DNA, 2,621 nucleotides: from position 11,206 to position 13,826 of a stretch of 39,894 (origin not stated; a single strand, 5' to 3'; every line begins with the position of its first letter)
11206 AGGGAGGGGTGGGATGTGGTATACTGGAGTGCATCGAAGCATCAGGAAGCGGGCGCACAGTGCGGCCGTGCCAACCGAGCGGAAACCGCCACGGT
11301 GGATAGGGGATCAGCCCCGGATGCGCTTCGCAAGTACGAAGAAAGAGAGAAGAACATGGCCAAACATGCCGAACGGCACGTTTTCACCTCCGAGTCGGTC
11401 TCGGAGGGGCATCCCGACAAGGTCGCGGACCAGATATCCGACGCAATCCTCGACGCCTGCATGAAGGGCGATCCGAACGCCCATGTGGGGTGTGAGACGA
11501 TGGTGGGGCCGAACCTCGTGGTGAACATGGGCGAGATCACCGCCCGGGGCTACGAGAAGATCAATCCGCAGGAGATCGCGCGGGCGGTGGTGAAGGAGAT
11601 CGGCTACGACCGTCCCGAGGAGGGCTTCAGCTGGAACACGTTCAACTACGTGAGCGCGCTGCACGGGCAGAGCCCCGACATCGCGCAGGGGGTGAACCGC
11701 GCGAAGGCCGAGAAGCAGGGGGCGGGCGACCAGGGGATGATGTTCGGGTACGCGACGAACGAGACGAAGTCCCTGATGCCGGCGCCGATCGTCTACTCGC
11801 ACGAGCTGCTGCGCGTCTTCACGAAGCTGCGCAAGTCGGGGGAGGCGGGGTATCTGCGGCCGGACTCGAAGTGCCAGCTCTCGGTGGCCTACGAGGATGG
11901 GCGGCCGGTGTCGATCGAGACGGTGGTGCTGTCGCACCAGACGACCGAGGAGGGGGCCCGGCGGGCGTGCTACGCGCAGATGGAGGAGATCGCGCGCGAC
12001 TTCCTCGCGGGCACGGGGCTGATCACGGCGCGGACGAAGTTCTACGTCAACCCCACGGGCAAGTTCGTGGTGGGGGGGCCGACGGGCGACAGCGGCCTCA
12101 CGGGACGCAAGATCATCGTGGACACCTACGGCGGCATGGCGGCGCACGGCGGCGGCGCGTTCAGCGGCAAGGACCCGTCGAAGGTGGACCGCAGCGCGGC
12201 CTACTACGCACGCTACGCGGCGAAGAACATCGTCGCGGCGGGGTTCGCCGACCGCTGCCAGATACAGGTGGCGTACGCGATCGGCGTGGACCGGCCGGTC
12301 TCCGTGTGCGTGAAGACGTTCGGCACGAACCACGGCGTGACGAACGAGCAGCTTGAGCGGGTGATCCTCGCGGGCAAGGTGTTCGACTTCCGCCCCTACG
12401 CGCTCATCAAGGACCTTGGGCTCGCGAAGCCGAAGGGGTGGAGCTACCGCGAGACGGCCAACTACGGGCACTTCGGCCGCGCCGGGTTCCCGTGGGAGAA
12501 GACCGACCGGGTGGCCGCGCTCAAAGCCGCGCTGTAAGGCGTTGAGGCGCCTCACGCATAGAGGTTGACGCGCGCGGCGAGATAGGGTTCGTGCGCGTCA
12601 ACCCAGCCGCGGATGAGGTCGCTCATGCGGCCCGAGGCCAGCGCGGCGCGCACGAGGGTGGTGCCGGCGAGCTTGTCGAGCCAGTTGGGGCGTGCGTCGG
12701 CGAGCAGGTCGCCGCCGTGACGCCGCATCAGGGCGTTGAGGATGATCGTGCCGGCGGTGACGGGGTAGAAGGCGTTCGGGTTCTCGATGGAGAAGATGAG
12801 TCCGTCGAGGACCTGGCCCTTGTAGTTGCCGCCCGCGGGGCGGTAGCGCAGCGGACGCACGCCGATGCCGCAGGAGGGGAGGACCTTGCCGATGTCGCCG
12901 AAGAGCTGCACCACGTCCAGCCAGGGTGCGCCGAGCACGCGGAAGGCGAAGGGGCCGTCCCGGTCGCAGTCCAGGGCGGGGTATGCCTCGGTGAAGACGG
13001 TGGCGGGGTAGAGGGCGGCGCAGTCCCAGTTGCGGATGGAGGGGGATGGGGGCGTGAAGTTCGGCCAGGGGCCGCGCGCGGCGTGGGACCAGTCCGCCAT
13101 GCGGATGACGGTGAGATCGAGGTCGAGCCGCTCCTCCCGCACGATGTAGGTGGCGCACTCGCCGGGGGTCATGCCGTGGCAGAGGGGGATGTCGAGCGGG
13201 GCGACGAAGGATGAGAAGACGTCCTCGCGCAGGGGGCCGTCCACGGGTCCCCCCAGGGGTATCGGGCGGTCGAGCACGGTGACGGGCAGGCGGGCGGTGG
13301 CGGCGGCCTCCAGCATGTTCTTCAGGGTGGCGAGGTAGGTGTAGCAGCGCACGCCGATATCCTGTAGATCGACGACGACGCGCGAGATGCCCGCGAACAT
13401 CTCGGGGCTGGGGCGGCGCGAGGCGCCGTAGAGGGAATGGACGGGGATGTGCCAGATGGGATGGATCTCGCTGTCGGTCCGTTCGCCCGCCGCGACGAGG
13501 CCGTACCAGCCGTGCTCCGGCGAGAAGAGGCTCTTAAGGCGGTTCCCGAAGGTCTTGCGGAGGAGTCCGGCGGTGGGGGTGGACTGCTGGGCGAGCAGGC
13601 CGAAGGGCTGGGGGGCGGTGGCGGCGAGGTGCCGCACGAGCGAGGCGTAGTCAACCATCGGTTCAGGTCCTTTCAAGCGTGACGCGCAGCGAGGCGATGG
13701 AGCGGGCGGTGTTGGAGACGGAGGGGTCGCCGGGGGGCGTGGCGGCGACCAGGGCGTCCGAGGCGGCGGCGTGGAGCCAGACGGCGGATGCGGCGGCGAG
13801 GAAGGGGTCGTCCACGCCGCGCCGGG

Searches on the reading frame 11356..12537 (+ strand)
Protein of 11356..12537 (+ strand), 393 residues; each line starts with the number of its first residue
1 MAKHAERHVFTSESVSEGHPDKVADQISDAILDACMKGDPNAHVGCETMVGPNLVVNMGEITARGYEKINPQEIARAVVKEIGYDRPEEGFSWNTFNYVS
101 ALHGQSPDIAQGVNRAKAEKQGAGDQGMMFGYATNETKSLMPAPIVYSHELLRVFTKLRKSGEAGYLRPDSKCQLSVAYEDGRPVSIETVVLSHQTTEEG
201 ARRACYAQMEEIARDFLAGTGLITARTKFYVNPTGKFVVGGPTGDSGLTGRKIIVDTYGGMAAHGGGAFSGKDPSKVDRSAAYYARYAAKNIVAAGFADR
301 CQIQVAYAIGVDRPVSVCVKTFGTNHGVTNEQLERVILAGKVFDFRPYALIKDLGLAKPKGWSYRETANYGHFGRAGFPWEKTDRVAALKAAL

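Call 26: search_protein_families(library=pfam, proteins=[window:11356-12537:+], max_evalue=0.01)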
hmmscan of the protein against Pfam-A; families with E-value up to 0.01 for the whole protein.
window:11356-12537:+ (393 aa): 3 families
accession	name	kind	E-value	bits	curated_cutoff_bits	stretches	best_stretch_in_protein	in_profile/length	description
PF02773.21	S-AdoMet_synt_C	-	3.7e-62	208.7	25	1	239-382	1-138/138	S-adenosylmethionine synthetase, C-terminal domain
PF00438.25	S-AdoMet_synt_N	-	2.2e-37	128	33.1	1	8-107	2-99/99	S-adenosylmethionine synthetase, N-terminal domain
PF02772.21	S-AdoMet_synt_M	-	8e-37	126.5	29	1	120-237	1-120/120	S-adenosylmethionine synthetase, central domain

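Call 39: list_cluster_members(proteins=[P0001, window:11356-12537:+, window:9891-10688:+, window:12552-13676:-, window:14623-15876:+, window:15893-17878:+])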
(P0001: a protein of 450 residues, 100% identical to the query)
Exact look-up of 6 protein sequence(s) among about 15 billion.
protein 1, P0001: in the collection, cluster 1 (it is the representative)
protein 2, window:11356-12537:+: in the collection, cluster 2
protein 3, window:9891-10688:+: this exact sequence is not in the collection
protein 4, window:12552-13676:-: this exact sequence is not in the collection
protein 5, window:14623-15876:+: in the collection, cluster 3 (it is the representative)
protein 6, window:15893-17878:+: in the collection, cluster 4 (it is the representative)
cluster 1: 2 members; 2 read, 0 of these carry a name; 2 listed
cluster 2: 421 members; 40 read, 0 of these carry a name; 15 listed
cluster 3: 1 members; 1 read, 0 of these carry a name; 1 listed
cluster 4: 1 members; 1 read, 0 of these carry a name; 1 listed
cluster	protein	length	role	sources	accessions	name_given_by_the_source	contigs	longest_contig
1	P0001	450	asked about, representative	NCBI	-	-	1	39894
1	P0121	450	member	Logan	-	-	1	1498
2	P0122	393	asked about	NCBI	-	-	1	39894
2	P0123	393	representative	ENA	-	-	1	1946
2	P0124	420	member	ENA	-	-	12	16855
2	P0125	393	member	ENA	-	-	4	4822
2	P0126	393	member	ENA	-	-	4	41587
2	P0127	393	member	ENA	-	-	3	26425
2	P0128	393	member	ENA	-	-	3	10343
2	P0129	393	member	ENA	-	-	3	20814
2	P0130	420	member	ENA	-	-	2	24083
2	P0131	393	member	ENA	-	-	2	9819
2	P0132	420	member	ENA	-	-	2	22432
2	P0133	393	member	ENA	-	-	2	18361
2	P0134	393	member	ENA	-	-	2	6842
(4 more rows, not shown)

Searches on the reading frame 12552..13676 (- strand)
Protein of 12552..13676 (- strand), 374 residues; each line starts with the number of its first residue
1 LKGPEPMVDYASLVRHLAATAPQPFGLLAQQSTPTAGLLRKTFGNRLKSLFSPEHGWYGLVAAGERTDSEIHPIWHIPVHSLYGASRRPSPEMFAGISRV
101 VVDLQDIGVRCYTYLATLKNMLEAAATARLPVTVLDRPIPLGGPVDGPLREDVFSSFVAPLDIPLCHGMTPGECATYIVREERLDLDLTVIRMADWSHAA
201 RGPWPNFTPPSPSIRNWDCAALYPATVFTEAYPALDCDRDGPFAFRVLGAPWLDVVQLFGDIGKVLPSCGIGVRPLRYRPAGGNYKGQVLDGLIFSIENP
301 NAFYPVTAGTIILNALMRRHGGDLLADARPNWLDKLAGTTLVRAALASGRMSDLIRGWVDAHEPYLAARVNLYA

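Call 26: search_protein_families(library=pfam, proteins=[window:12552-13676:-], max_evalue=0.01)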
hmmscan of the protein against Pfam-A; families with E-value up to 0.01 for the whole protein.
window:12552-13676:- (374 aa): 2 families
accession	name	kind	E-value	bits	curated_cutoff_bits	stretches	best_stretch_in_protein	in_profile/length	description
PF07075.17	NamZ_N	-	1.3e-55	188.4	26.9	1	30-217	12-202/203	Exo-beta-N-acetylmuramidase NamZ, N-terminal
PF20732.2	NamZ_C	-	1.4e-14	55.6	25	1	222-367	2-144/152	Exo-beta-N-acetylmuramidase NamZ, C-terminal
